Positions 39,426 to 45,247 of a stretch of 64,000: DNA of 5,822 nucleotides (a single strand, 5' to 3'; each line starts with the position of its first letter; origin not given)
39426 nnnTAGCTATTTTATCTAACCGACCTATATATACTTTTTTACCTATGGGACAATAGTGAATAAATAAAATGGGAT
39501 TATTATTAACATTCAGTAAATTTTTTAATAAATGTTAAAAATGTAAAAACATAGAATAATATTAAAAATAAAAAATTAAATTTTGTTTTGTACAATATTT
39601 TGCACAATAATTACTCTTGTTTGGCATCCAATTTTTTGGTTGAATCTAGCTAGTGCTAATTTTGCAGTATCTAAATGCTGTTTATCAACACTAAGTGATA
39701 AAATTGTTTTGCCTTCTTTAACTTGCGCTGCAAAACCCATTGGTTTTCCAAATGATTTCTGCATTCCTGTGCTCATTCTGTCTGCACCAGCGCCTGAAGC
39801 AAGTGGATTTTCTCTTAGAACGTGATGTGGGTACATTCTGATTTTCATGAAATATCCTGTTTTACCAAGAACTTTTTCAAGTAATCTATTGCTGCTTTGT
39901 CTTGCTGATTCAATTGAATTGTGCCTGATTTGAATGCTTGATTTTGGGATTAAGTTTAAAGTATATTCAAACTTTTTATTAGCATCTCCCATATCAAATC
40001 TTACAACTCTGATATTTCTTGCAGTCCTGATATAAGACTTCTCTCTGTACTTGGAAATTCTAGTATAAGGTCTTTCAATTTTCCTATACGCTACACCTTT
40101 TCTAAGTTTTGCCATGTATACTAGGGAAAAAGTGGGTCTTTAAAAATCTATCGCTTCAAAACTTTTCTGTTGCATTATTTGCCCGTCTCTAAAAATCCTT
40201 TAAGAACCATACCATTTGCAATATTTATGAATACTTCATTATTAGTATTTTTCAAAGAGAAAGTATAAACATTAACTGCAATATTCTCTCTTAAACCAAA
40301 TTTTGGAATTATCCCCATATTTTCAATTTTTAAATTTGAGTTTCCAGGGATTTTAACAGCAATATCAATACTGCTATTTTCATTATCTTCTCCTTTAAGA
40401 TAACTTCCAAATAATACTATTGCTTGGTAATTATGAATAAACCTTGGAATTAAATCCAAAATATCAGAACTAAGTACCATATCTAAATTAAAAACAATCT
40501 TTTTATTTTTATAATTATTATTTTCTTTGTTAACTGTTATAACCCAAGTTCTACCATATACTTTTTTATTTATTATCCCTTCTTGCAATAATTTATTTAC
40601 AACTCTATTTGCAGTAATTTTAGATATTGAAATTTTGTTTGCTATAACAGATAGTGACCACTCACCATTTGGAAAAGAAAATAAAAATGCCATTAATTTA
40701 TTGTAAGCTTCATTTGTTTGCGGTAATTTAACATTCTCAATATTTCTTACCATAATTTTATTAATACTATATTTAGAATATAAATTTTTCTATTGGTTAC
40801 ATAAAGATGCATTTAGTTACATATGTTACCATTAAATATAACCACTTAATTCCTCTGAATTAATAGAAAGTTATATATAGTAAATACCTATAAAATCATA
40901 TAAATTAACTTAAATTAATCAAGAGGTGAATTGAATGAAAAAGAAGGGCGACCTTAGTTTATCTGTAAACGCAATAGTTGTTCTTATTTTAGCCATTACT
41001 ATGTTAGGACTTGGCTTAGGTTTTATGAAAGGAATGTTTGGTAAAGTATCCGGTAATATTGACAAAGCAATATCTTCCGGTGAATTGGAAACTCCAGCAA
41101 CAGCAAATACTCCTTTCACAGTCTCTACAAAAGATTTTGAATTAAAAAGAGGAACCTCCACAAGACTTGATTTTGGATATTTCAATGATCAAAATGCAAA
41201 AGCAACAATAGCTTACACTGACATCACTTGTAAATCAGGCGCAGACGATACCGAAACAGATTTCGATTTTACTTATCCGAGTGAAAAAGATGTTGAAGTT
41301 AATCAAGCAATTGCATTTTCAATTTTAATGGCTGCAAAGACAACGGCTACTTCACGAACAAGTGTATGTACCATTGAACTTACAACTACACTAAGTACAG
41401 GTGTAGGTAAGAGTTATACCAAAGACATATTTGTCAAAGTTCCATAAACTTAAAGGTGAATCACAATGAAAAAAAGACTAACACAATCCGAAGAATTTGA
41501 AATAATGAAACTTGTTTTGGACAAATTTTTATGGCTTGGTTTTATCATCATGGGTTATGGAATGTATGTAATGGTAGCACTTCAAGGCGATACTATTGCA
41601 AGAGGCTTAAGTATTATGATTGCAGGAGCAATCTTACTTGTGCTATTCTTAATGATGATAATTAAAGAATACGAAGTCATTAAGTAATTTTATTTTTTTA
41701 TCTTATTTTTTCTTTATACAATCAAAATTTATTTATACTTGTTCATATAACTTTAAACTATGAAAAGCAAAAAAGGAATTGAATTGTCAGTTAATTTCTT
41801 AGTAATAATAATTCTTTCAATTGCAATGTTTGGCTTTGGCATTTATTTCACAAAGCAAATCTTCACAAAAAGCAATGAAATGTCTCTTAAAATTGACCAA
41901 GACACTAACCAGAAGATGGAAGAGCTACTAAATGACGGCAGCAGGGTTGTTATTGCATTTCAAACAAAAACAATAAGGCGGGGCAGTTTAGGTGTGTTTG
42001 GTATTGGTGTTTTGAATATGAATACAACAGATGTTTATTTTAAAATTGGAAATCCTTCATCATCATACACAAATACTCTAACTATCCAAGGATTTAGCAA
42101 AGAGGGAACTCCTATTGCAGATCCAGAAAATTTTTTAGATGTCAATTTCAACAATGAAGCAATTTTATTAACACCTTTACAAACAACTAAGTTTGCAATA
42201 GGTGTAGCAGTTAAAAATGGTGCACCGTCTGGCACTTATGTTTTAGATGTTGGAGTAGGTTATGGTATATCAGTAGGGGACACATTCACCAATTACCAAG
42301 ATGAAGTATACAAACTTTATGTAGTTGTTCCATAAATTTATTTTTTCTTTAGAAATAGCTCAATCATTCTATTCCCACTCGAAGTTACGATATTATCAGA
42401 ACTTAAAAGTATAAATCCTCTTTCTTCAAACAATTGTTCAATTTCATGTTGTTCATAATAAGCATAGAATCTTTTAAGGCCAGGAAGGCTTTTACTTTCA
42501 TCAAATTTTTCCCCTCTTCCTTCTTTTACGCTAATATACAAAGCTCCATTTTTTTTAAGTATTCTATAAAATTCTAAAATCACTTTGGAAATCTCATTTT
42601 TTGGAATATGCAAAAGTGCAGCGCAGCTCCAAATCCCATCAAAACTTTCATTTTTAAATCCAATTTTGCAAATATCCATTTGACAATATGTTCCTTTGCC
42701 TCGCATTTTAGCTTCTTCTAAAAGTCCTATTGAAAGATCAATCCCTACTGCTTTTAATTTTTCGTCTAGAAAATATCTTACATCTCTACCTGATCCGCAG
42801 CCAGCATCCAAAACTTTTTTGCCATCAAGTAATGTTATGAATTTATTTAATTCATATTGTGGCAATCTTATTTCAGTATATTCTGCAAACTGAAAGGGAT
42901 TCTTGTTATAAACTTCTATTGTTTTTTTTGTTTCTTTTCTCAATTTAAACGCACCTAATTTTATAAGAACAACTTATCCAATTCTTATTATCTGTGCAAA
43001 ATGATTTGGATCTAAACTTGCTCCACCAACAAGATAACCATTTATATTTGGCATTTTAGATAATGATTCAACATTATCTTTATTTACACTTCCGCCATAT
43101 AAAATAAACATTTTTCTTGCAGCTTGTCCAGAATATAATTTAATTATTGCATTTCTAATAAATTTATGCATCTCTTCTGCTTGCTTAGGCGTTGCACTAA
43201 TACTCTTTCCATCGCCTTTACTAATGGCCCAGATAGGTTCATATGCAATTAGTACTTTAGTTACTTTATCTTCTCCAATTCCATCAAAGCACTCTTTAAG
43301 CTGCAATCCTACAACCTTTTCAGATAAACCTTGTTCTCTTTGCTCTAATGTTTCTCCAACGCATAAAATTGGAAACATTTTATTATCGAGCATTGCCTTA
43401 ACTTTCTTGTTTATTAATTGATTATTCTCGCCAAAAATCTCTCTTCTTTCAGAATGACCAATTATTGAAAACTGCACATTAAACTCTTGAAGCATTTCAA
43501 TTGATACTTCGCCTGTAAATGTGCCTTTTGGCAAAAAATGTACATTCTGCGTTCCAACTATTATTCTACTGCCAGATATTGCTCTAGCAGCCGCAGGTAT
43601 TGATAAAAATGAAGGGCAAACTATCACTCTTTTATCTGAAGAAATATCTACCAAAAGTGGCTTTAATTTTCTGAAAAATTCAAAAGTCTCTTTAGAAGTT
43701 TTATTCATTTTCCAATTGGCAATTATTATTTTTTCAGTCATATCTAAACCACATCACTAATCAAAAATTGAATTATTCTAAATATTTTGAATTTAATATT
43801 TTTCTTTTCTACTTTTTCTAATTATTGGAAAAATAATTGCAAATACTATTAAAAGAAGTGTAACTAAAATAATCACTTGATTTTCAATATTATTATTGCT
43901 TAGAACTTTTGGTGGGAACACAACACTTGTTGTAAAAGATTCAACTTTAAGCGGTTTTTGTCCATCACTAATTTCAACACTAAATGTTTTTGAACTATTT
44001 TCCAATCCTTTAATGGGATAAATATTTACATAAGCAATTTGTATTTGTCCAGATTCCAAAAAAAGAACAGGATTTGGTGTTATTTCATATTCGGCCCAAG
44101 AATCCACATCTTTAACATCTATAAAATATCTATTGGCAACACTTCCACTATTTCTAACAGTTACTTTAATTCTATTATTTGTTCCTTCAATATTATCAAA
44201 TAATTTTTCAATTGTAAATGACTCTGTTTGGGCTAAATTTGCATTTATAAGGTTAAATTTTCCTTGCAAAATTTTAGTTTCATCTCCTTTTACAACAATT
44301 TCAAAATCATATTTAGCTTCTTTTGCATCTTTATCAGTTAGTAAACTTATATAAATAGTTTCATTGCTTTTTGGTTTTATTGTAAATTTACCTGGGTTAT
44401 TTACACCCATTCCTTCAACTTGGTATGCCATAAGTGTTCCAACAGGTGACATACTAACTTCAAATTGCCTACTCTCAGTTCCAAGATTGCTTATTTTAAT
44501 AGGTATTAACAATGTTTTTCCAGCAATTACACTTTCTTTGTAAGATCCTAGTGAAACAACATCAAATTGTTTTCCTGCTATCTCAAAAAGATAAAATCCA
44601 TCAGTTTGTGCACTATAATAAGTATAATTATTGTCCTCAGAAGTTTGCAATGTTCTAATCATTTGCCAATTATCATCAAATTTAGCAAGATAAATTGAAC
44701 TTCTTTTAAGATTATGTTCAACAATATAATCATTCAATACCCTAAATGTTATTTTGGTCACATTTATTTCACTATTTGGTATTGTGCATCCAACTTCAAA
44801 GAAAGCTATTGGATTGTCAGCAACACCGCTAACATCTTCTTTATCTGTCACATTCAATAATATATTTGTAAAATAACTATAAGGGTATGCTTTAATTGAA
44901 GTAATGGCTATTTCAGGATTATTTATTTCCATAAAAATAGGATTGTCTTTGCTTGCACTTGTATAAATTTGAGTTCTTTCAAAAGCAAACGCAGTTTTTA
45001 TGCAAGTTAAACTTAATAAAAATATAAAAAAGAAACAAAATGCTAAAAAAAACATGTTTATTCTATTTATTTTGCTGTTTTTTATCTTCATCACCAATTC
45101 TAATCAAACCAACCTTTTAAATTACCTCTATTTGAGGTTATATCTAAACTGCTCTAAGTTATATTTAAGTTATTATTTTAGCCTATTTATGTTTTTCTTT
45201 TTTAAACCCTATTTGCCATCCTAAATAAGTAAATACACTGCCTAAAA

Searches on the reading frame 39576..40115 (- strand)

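Call 11: search_protein_families(library=pfam, proteins=[window:39576-40115:-], max_evalue=0.001)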
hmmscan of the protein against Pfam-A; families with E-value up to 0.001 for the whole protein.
window:39576-40115:- (179 aa): 1 family
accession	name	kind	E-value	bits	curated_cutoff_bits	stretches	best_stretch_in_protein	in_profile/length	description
PF00252.24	Ribosomal_L16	-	7.3e-25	87.9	27.9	1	22-169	5-132/132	Ribosomal protein L16p/L10e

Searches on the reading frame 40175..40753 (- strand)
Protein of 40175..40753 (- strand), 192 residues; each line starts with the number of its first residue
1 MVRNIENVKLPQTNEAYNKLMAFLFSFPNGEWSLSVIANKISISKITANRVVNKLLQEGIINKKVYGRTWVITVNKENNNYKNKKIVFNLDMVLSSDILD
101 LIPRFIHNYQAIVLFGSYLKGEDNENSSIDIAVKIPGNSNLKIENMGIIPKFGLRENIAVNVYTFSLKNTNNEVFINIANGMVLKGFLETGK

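Call 11: search_protein_families(library=pfam, proteins=[window:40175-40753:-], max_evalue=0.001)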
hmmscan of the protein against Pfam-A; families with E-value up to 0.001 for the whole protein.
window:40175-40753:- (192 aa): 3 families
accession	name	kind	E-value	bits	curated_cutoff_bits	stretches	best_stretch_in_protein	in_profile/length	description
PF18765.7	Polbeta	-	1.4e-06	28.8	26.9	1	109-141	13-43/93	Polymerase beta, Nucleotidyltransferase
PF01909.29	NTP_transf_2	-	2.3e-05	25.2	21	1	111-142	16-50/93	Nucleotidyltransferase domain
PF01047.28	MarR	-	0.00091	19.5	24.6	0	30-63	16-49/59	MarR family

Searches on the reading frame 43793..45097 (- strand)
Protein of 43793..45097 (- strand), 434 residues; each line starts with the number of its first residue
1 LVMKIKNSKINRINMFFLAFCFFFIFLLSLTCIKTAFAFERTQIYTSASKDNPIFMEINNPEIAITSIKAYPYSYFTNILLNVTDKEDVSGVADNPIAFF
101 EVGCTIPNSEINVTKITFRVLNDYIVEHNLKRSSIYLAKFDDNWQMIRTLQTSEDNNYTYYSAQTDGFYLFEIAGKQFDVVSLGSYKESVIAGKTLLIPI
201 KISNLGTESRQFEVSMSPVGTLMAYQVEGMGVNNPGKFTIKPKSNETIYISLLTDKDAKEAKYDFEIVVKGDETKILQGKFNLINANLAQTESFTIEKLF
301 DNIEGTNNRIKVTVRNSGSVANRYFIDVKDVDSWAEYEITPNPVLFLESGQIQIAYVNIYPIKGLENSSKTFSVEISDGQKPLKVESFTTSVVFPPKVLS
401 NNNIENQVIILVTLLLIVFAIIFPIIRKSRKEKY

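Call 11: search_protein_families(library=pfam, proteins=[window:43793-45097:-], max_evalue=0.001)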
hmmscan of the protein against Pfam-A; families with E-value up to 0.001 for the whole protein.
window:43793-45097:- (434 aa): 1 family
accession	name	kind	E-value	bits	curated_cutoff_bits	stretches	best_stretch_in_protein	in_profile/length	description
PF07705.17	CARDB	-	0.00061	20.4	22.7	0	181-259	6-73/101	CARDB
